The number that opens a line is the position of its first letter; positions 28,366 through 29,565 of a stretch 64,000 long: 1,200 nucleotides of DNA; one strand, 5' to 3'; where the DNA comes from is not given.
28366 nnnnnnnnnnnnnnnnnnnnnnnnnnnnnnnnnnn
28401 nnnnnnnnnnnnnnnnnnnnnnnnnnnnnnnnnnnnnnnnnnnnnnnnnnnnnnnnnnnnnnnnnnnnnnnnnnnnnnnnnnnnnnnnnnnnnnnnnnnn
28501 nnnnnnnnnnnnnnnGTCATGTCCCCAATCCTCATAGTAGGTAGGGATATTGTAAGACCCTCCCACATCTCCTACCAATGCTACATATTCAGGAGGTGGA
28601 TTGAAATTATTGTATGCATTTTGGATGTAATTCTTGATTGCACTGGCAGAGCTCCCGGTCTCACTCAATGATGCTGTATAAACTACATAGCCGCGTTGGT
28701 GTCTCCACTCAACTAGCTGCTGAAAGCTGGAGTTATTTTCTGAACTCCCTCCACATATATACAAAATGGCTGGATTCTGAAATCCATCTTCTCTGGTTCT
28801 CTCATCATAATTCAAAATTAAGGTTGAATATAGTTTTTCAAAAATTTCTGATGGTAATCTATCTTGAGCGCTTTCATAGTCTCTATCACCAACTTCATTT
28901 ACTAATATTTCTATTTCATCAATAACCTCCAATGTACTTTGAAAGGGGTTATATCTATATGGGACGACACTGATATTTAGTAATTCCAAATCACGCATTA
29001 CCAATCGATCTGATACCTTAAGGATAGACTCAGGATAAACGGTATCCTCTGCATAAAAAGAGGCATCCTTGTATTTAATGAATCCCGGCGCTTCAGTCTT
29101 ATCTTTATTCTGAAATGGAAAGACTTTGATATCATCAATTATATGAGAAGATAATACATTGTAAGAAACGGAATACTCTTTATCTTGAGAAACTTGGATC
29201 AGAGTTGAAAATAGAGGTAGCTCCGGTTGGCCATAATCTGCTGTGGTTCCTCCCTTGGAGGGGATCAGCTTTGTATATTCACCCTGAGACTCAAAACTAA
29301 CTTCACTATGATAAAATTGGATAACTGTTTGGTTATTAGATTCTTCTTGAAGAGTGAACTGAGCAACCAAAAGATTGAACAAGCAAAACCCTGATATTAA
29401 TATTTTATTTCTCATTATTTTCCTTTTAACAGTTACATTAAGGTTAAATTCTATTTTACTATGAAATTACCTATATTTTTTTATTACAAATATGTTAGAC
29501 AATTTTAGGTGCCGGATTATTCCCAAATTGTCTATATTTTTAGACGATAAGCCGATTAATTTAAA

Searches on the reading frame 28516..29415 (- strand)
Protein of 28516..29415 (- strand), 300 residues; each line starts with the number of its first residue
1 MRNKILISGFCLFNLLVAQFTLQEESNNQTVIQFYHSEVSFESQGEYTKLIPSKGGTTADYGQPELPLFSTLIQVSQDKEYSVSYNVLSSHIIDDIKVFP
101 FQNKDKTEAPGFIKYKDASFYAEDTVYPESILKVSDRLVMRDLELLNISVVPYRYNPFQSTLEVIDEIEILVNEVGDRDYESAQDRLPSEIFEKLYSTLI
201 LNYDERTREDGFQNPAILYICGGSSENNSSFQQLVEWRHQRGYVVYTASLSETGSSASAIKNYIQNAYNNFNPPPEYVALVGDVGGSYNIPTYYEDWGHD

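Call 68: find_homologous_proteins(query=window:28516-29415:-, max_evalue=1e-20)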
Query window:28516-29415:- (300 aa): 47 proteins with E <= 1e-20 among 533 candidates.
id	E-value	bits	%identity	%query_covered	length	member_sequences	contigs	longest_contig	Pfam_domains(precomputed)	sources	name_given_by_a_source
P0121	3.8e-148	511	76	98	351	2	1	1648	PF08126.17,PF01364.25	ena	-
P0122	1.2e-146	506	74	100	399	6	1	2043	PF08126.17,PF01364.25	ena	-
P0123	2.8e-145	501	76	98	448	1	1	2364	PF08126.17,PF01364.25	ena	-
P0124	9.0e-144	496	75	96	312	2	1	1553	PF08126.17,PF01364.25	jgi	-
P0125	5.2e-143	494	75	98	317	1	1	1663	PF08126.17,PF01364.25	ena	-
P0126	5.0e-138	477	71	100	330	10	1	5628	PF08126.17,PF01364.25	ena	-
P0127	9.1e-123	427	70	93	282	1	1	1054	PF08126.17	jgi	-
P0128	8.2e-115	401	75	80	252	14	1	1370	PF08126.17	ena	-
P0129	1.9e-99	351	54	99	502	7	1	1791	PF08126.17,PF01364.25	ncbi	-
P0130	1.1e-98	348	50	99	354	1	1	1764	PF08126.17,PF01364.25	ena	-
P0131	9.3e-94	332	71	71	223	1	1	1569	PF08126.17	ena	-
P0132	1.1e-89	319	59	79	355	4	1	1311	PF08126.17,PF01364.25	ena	-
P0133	4.5e-77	277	55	73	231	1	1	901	PF08126.17,PF01364.25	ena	-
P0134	6.4e-74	267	45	99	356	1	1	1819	PF08126.17,PF01364.25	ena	-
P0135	1.5e-72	263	53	79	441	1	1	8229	PF08126.17,PF01364.25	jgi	-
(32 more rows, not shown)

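Call 69: find_encoding_contigs(protein=P0126, flank=6000, max_places=1)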
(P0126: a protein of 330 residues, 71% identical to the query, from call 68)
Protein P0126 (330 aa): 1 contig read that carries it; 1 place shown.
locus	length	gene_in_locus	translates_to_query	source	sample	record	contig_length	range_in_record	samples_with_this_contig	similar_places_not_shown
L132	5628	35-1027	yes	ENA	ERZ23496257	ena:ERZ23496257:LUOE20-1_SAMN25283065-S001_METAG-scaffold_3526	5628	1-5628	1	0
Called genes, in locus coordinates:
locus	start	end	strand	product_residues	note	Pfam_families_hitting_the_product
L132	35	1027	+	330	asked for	PF08126:Propeptide_C25, PF01364:Peptidase_C25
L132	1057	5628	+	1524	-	?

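Call 70: find_encoding_contigs(protein=P0123, flank=3000, max_places=1)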
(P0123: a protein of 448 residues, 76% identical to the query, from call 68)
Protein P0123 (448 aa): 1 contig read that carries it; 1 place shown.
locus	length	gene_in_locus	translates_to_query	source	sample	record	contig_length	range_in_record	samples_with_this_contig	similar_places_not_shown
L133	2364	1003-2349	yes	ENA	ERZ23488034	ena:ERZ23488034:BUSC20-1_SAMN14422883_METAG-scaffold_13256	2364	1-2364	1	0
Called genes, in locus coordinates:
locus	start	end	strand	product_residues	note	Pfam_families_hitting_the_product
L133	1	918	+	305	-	?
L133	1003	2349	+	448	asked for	PF08126:Propeptide_C25, PF01364:Peptidase_C25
